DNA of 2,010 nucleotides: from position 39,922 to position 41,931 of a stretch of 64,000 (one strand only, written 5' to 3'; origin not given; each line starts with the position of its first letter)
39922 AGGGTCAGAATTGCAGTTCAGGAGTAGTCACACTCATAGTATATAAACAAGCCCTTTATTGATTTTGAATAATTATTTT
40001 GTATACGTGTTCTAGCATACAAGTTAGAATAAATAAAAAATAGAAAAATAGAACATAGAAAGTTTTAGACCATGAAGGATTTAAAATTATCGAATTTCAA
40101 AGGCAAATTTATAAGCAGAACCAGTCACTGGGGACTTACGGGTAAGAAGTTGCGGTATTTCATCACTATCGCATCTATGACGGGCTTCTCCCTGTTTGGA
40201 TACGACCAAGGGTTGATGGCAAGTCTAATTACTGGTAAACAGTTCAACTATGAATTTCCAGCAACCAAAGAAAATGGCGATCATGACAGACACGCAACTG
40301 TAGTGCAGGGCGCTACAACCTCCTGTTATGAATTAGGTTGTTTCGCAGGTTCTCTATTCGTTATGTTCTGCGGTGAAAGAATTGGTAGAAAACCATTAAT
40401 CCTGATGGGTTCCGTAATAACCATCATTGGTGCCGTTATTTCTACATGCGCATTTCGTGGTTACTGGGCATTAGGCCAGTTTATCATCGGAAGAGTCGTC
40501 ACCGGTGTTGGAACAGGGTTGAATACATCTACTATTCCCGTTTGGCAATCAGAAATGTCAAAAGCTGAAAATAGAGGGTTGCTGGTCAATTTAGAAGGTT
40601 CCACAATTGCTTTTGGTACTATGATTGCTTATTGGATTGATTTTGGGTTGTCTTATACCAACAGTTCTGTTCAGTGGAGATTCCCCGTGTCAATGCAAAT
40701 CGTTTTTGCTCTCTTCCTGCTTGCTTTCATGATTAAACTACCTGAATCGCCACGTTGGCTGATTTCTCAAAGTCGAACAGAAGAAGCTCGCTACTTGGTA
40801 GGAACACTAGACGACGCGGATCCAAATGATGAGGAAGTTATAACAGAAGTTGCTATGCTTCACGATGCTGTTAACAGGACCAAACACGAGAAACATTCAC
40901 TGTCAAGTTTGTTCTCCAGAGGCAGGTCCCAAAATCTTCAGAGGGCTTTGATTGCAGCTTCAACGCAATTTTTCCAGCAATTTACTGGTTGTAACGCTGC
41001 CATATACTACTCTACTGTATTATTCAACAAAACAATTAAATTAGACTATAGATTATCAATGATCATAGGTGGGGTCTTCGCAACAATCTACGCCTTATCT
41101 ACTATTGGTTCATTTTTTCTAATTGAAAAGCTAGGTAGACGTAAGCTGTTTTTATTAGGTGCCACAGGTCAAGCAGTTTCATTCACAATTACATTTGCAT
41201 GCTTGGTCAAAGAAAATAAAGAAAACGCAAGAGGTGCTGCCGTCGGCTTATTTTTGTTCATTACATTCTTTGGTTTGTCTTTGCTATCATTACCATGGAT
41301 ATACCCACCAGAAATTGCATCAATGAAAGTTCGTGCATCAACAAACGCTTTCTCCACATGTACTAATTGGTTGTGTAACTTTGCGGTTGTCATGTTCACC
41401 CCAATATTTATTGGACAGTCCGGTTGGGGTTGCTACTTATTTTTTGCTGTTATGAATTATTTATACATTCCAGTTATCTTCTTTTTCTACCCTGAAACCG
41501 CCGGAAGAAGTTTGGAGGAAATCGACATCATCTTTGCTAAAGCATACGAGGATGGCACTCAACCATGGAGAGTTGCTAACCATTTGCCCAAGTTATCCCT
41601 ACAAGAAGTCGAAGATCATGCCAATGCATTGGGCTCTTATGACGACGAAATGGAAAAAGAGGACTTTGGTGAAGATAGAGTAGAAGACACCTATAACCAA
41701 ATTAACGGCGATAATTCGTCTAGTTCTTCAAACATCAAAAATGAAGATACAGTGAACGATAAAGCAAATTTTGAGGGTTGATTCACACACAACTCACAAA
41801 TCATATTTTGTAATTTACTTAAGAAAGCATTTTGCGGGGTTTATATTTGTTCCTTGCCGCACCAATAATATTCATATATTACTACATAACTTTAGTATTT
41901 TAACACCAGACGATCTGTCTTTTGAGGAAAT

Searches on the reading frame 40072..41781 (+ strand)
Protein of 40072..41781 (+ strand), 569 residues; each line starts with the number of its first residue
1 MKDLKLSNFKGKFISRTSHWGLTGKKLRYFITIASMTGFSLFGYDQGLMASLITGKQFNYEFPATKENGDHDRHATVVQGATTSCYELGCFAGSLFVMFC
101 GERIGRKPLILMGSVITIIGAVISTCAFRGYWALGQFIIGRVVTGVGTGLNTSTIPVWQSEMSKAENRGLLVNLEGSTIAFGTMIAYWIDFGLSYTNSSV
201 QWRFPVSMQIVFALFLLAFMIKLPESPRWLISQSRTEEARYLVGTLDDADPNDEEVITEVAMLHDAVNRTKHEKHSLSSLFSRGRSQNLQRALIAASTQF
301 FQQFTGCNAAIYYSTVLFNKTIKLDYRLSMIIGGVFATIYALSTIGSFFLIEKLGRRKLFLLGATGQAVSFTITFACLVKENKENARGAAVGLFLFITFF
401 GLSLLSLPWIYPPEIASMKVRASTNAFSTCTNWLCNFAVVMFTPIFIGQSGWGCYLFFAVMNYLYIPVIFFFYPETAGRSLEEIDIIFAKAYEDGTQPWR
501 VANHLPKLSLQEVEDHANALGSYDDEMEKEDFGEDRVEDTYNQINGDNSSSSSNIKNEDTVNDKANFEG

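Call 5: search_protein_families(library=pfam, proteins=[window:40072-41781:+])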
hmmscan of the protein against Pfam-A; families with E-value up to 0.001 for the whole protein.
window:40072-41781:+ (569 aa): 2 families
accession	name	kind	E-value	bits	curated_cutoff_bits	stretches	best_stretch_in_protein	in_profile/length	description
PF00083.30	Sugar_tr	-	3.5e-136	455.1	22.3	1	31-488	2-452/452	Sugar (and other) transporter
PF07690.21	MFS_1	-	1.6e-23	83.6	33.4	1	78-409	33-316/347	Major Facilitator Superfamily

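Call 8: find_encoding_contigs(protein=window:40072-41781:+, flank=6000, max_places=10)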
Protein window:40072-41781:+ (569 aa): 24 contigs read that carry it; 10 places shown.
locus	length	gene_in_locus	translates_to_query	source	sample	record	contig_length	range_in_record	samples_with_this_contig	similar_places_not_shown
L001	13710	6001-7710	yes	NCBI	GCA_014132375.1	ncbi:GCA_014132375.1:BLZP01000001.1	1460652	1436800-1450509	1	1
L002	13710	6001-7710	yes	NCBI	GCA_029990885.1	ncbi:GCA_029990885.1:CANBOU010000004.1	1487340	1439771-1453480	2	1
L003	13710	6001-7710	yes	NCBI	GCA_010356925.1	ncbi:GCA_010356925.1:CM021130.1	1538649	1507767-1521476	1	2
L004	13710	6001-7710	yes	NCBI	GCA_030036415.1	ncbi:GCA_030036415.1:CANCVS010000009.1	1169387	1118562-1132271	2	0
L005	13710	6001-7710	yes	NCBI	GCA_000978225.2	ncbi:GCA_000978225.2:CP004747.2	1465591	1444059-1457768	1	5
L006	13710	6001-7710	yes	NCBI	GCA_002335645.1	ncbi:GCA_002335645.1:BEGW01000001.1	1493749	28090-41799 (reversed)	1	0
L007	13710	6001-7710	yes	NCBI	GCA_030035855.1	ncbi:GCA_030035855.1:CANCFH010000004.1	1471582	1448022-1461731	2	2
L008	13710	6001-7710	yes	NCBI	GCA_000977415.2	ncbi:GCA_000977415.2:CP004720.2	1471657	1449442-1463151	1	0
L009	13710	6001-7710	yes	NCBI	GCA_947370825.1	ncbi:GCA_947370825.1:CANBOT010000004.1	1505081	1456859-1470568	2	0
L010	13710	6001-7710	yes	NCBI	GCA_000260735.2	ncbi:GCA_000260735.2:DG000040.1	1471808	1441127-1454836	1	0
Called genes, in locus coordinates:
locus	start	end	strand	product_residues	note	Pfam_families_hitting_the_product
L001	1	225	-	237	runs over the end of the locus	PF01965:DJ-1_PfpI (weak)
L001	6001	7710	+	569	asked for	PF00083:Sugar_tr, PF07690:MFS_1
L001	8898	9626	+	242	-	PF02441:Flavoprotein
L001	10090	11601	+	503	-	PF20695:UbiD_N, PF01977:UbiD, PF20696:UbiD_C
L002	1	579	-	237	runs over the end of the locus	PF01965:DJ-1_PfpI (weak)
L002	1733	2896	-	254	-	-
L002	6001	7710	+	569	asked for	PF00083:Sugar_tr, PF07690:MFS_1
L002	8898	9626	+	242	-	PF02441:Flavoprotein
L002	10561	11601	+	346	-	PF01977:UbiD, PF20696:UbiD_C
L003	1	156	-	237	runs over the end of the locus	PF01965:DJ-1_PfpI (weak)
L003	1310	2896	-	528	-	-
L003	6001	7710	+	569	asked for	PF00083:Sugar_tr, PF07690:MFS_1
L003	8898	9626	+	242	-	PF02441:Flavoprotein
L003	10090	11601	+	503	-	PF20695:UbiD_N, PF01977:UbiD, PF20696:UbiD_C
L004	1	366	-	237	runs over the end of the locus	PF01965:DJ-1_PfpI (weak)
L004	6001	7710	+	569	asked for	PF00083:Sugar_tr, PF07690:MFS_1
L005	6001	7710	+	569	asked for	PF00083:Sugar_tr, PF07690:MFS_1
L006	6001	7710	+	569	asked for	PF00083:Sugar_tr, PF07690:MFS_1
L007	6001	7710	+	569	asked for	PF00083:Sugar_tr, PF07690:MFS_1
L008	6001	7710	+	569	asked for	PF00083:Sugar_tr, PF07690:MFS_1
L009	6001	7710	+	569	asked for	PF00083:Sugar_tr, PF07690:MFS_1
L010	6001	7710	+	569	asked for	PF00083:Sugar_tr, PF07690:MFS_1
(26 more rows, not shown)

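Call 11: find_homologous_proteins(query=window:40072-41781:+, max_evalue=1e-100)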
Query window:40072-41781:+ (569 aa): 1960 proteins with E <= 1e-100 among 8000 candidates; the best 120 are listed.
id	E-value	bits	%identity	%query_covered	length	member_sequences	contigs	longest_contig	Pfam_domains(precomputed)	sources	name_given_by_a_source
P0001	0.0e+0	1295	100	100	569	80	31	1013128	PF00083.31,PF07690.22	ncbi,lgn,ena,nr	ncbi:BTE_HP_G0176260.mRNA.1.CDS.1 [Saccharomyces cerevisiae]|nr:BTE_HP_G0092120.mRNA.1.CDS.1 [Saccha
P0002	0.0e+0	1197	91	100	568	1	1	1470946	PF00083.31,PF07690.22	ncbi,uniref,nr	ncbi:glucose-inactivated glycerol proton symporter STL1 SKDI_04G7320 [Saccharomyces kudriavzevii IFO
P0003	0.0e+0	1175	92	96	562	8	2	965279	PF00083.31,PF07690.22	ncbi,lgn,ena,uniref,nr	ncbi:hypothetical protein N7582_004630 [Saccharomyces uvarum]|uniref:Major facilitator superfamily (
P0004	0.0e+0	1087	82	99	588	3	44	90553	PF00083.31,PF07690.22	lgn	-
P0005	0.0e+0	1030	78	99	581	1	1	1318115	PF00083.31,PF07690.22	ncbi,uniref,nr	ncbi:hypothetical protein HG535_0C00970 [Zygotorulaspora mrakii]|uniref:Major facilitator superfamil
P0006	0.0e+0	1029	78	99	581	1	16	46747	PF00083.31,PF07690.22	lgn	-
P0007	0.0e+0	1029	78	99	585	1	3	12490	PF00083.31,PF07690.22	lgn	-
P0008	0.0e+0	1029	82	92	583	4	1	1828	PF00083.31,PF07690.22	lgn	-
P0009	0.0e+0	1028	78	99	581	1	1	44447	PF00083.31,PF07690.22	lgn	-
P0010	0.0e+0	1022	77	98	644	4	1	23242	PF00083.31,PF07690.22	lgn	-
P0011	0.0e+0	1011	78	97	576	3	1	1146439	PF00083.31,PF07690.22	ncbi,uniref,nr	ncbi:hypothetical protein HG537_0D01170 [Torulaspora globosa]|uniref:Major facilitator superfamily (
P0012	5.3e-288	974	75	98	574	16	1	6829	PF00083.31,PF07690.22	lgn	-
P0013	8.7e-288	974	93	80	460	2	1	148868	PF00083.31,PF07690.22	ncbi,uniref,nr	ncbi:Stl1p [Saccharomyces cerevisiae x Saccharomyces kudriavzevii VIN7]|uniref:Stl1p n=1 Tax=Sacchar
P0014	9.5e-276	934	76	92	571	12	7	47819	PF00083.31,PF07690.22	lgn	-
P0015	2.4e-268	909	67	99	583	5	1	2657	PF00083.31,PF07690.22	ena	-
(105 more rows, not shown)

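Call 12: list_cluster_members(proteins=[P0001])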
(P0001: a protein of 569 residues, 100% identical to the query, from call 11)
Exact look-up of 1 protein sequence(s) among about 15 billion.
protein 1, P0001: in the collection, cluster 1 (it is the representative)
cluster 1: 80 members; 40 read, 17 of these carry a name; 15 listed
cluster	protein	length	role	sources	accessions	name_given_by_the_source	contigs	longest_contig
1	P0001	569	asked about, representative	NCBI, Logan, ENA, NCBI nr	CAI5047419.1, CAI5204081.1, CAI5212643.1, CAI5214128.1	BTE_HP_G0176260.mRNA.1.CDS.1 [Saccharomyces cerevisiae] | BTE_HP_G0092120.mRNA.1.CDS.1 [Saccharomyces cerevisiae]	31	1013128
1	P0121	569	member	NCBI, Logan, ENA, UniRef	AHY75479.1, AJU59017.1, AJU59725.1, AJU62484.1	AQG_2a_G0013940.mRNA.1.CDS.1 [Saccharomyces cerevisiae] | Stl1p n=3 Tax=Saccharomyces TaxID=4930 RepID=N1PAM1_YEASC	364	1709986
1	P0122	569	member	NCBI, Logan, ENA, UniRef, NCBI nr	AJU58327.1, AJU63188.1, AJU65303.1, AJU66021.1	ASG_G0013760.mRNA.1.CDS.1 [Saccharomyces cerevisiae] | Sugar transporter-like protein n=2 Tax=Saccharomyces cerevisiae TaxID=4932 ... | Stl1p [Saccharomyces cerevisiae YJM189]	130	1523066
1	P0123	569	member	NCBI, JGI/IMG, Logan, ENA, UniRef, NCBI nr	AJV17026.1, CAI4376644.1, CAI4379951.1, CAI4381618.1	ADM_collapsed_G0014280.mRNA.1.CDS.1 [Saccharomyces cerevisiae] | YDR536Wp-like protein n=1 Tax=Saccharomyces cerevisiae (strain AWRI1631) TaxID=545124 ... | Stl1p [Saccharomyces cerevisiae YJM1526]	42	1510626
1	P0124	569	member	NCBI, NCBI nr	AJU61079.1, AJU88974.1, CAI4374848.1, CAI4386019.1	AHL_G0013770.mRNA.1.CDS.1 [Saccharomyces cerevisiae] | Stl1p [Saccharomyces cerevisiae YJM248]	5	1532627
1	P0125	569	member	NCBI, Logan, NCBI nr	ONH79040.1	Sugar transporter STL1 [Saccharomyces cerevisiae]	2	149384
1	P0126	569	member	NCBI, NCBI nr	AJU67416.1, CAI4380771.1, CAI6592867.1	ABH_G0013540.mRNA.1.CDS.1 [Saccharomyces cerevisiae] | Stl1p [Saccharomyces cerevisiae YJM456]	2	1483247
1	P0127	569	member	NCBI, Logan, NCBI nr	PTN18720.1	glucose-inactivated glycerol proton symporter STL1 [Saccharomyces cerevisiae]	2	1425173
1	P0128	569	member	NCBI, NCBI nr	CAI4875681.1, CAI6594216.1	AFH_G0013790.mRNA.1.CDS.1 [Saccharomyces cerevisiae]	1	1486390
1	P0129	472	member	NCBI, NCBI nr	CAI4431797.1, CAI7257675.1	CBM_collapsed_G0017000.mRNA.1.CDS.1 [Saccharomyces cerevisiae]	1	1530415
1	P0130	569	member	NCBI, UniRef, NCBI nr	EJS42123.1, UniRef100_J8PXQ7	stl1p [Saccharomyces arboricola H-6] | Stl1p n=1 Tax=Saccharomyces arboricola (strain H-6 / AS 2.3317 / CBS 10644) TaxID=1160507 ...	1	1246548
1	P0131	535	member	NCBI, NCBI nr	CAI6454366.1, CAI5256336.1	CNT_HP2_G0013490.mRNA.1.CDS.1 [Saccharomyces cerevisiae]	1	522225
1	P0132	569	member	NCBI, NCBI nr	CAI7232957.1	BAD_collapsed_G0013840.mRNA.1.CDS.1 [Saccharomyces cerevisiae]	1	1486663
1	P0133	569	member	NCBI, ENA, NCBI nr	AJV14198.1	Stl1p [Saccharomyces cerevisiae YJM1463]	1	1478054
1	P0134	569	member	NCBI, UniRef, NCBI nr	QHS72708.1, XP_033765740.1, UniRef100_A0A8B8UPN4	glucose-inactivated glycerol proton symporter STL1 [Saccharomyces paradoxus] | Glucose-inactivated glycerol proton symporter STL1 n=1 Tax=Saccharomyces paradoxus ... | Stl1 [Saccharomyces paradoxus]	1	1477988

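Call 13: find_encoding_contigs(protein=P0002, flank=8000, max_places=3)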
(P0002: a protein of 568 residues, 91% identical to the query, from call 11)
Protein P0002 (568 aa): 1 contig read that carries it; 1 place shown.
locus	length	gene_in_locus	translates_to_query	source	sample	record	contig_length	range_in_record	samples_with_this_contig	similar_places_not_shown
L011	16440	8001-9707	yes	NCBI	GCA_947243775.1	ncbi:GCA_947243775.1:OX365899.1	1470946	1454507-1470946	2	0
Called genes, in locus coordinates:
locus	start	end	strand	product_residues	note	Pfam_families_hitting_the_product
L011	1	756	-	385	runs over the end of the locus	PF17097:Kre28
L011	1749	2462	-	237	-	PF01965:DJ-1_PfpI (weak)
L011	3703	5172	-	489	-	-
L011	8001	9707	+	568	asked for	PF00083:Sugar_tr, PF07690:MFS_1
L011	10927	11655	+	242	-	PF02441:Flavoprotein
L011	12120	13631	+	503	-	PF20695:UbiD_N, PF01977:UbiD, PF20696:UbiD_C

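Call 14: find_encoding_contigs(protein=P0003, flank=8000, max_places=3)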
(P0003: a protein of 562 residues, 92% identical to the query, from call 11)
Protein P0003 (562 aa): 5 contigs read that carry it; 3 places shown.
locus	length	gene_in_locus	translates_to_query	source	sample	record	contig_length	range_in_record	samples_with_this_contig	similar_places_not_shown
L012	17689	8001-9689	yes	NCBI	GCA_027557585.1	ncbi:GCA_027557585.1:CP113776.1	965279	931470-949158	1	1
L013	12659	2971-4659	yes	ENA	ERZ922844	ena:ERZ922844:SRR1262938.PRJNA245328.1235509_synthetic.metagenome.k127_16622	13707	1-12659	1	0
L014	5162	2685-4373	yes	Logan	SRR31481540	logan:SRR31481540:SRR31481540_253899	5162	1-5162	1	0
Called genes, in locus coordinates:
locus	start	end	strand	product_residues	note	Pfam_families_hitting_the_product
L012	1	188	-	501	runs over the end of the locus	PF01232:Mannitol_dh, PF08125:Mannitol_dh_C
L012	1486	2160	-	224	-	PF01174:SNO, PF07685:GATase_3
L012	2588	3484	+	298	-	PF01680:SOR_SNZ, PF05690:ThiG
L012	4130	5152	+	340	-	PF09084:NMT1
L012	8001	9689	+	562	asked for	PF00083:Sugar_tr, PF07690:MFS_1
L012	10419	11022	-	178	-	PF09088:MIF4G_like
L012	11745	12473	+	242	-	PF02441:Flavoprotein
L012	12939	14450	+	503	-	PF20695:UbiD_N, PF01977:UbiD, PF20696:UbiD_C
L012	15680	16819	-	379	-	PF00389:2-Hacid_dh, PF02826:2-Hacid_dh_C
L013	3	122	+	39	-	?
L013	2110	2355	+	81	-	-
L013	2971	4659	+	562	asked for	PF00083:Sugar_tr, PF07690:MFS_1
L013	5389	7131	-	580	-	PF02854:MIF4G, PF09088:MIF4G_like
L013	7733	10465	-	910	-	-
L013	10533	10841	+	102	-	-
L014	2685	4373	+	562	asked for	PF00083:Sugar_tr, PF07690:MFS_1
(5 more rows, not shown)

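Call 15: find_encoding_contigs(protein=P0134, flank=8000, max_places=3)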
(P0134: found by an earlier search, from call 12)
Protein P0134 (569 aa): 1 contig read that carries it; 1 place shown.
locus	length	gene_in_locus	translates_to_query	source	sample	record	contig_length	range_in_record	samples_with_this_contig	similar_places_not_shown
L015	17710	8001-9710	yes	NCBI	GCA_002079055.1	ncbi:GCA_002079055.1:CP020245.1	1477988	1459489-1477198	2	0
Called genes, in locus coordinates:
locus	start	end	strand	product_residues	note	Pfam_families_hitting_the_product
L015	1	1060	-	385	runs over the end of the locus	PF17097:Kre28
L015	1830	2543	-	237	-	PF01965:DJ-1_PfpI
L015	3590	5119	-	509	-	-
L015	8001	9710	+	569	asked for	PF00083:Sugar_tr, PF07690:MFS_1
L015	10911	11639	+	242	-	PF02441:Flavoprotein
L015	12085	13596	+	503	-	PF20695:UbiD_N, PF01977:UbiD, PF20696:UbiD_C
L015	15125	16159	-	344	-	PF01073:3Beta_HSD, PF01370:Epimerase, PF02719:Polysacc_synt_2 (weak), PF07993:NAD_binding_4, PF13460:NAD_binding_10 (weak), PF16363:GDP_Man_Dehyd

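Call 16: find_encoding_contigs(protein=P0130, flank=8000, max_places=3)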
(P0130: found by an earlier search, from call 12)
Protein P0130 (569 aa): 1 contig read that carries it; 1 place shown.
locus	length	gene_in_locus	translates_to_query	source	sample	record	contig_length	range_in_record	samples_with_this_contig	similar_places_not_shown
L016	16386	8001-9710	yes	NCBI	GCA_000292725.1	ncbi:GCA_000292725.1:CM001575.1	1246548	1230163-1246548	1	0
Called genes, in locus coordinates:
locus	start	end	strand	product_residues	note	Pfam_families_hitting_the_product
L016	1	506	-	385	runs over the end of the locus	PF17097:Kre28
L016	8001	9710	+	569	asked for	PF00083:Sugar_tr, PF07690:MFS_1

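Call 17: find_encoding_contigs(protein=P0121, flank=6000, max_places=10)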
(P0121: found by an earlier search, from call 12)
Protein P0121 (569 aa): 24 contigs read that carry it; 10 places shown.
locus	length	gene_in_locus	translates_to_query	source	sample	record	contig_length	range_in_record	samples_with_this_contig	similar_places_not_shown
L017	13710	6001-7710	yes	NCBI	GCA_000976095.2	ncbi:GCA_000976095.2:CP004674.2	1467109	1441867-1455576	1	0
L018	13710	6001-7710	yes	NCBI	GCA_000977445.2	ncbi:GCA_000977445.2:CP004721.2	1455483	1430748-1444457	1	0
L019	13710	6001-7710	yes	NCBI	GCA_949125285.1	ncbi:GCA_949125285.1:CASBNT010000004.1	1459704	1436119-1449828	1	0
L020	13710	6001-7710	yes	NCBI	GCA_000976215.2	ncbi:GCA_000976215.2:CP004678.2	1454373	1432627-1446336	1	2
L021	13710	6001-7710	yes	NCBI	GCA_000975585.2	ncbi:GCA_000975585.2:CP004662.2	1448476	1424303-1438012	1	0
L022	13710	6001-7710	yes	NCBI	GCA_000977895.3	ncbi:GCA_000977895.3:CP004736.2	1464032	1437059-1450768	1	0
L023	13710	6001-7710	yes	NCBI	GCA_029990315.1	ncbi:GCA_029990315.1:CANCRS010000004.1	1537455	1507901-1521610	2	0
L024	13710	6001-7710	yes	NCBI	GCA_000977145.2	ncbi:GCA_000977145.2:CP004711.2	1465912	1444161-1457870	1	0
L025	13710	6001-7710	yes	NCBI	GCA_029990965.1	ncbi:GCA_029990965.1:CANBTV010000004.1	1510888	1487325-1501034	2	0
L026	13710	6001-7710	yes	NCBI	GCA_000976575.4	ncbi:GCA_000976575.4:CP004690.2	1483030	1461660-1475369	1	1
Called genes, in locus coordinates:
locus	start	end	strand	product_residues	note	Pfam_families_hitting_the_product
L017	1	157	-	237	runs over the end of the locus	PF01965:DJ-1_PfpI (weak)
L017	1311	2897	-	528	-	-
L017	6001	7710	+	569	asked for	PF00083:Sugar_tr, PF07690:MFS_1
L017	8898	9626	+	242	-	PF02441:Flavoprotein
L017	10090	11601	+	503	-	PF20695:UbiD_N, PF01977:UbiD, PF20696:UbiD_C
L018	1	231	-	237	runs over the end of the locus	PF01965:DJ-1_PfpI (weak)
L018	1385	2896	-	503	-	-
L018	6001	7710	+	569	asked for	PF00083:Sugar_tr, PF07690:MFS_1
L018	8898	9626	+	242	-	PF02441:Flavoprotein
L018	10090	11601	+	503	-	PF20695:UbiD_N, PF01977:UbiD, PF20696:UbiD_C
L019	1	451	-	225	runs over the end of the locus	-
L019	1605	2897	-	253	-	-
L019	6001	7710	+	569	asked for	PF00083:Sugar_tr, PF07690:MFS_1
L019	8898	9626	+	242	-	PF02441:Flavoprotein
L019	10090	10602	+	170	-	PF20695:UbiD_N, PF01977:UbiD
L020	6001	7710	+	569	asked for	PF00083:Sugar_tr, PF07690:MFS_1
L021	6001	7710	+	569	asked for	PF00083:Sugar_tr, PF07690:MFS_1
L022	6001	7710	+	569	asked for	PF00083:Sugar_tr, PF07690:MFS_1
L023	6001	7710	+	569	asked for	PF00083:Sugar_tr, PF07690:MFS_1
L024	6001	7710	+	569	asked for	PF00083:Sugar_tr, PF07690:MFS_1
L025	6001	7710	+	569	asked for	PF00083:Sugar_tr, PF07690:MFS_1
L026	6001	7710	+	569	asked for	PF00083:Sugar_tr, PF07690:MFS_1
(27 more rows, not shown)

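Call 27: find_encoding_contigs(protein=P0122, flank=6000, max_places=10)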
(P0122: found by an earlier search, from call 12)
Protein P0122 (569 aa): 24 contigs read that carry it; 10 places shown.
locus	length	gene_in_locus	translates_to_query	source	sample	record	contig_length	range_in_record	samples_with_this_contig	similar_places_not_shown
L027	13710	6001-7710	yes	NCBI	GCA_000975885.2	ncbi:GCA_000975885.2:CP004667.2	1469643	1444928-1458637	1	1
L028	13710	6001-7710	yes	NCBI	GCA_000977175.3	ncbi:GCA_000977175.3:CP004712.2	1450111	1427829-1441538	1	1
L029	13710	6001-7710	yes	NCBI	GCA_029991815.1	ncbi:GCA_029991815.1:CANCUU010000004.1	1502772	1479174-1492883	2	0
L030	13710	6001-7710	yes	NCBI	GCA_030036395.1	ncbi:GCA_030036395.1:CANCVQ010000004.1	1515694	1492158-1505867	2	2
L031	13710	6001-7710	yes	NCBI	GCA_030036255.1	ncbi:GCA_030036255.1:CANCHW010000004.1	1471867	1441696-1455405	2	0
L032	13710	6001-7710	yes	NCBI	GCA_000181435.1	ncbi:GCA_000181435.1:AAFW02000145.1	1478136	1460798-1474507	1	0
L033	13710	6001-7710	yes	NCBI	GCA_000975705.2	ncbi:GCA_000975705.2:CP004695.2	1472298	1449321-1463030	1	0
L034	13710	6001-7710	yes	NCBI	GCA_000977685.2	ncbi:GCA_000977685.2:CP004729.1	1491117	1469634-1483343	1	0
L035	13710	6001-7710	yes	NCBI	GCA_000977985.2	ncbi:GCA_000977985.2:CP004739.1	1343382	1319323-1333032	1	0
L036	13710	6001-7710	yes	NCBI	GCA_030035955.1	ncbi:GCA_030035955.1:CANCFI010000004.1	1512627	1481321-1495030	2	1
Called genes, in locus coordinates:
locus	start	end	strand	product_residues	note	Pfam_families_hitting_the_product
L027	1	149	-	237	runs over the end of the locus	PF01965:DJ-1_PfpI (weak)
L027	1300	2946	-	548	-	-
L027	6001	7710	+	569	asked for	PF00083:Sugar_tr, PF07690:MFS_1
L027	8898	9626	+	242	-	PF02441:Flavoprotein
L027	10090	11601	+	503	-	PF20695:UbiD_N, PF01977:UbiD, PF20696:UbiD_C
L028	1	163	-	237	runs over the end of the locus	PF01965:DJ-1_PfpI (weak)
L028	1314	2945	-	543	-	-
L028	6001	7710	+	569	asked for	PF00083:Sugar_tr, PF07690:MFS_1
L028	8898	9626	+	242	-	PF02441:Flavoprotein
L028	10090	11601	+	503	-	PF20695:UbiD_N, PF01977:UbiD, PF20696:UbiD_C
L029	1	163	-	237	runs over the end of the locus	PF01965:DJ-1_PfpI (weak)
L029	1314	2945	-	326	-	-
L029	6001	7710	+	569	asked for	PF00083:Sugar_tr, PF07690:MFS_1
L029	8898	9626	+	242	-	PF02441:Flavoprotein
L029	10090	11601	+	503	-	PF20695:UbiD_N, PF01977:UbiD, PF20696:UbiD_C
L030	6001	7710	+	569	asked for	PF00083:Sugar_tr, PF07690:MFS_1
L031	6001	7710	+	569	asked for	PF00083:Sugar_tr, PF07690:MFS_1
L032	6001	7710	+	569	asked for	PF00083:Sugar_tr, PF07690:MFS_1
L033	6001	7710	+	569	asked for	PF00083:Sugar_tr, PF07690:MFS_1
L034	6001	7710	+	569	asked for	PF00083:Sugar_tr, PF07690:MFS_1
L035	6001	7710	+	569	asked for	PF00083:Sugar_tr, PF07690:MFS_1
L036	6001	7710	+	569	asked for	PF00083:Sugar_tr, PF07690:MFS_1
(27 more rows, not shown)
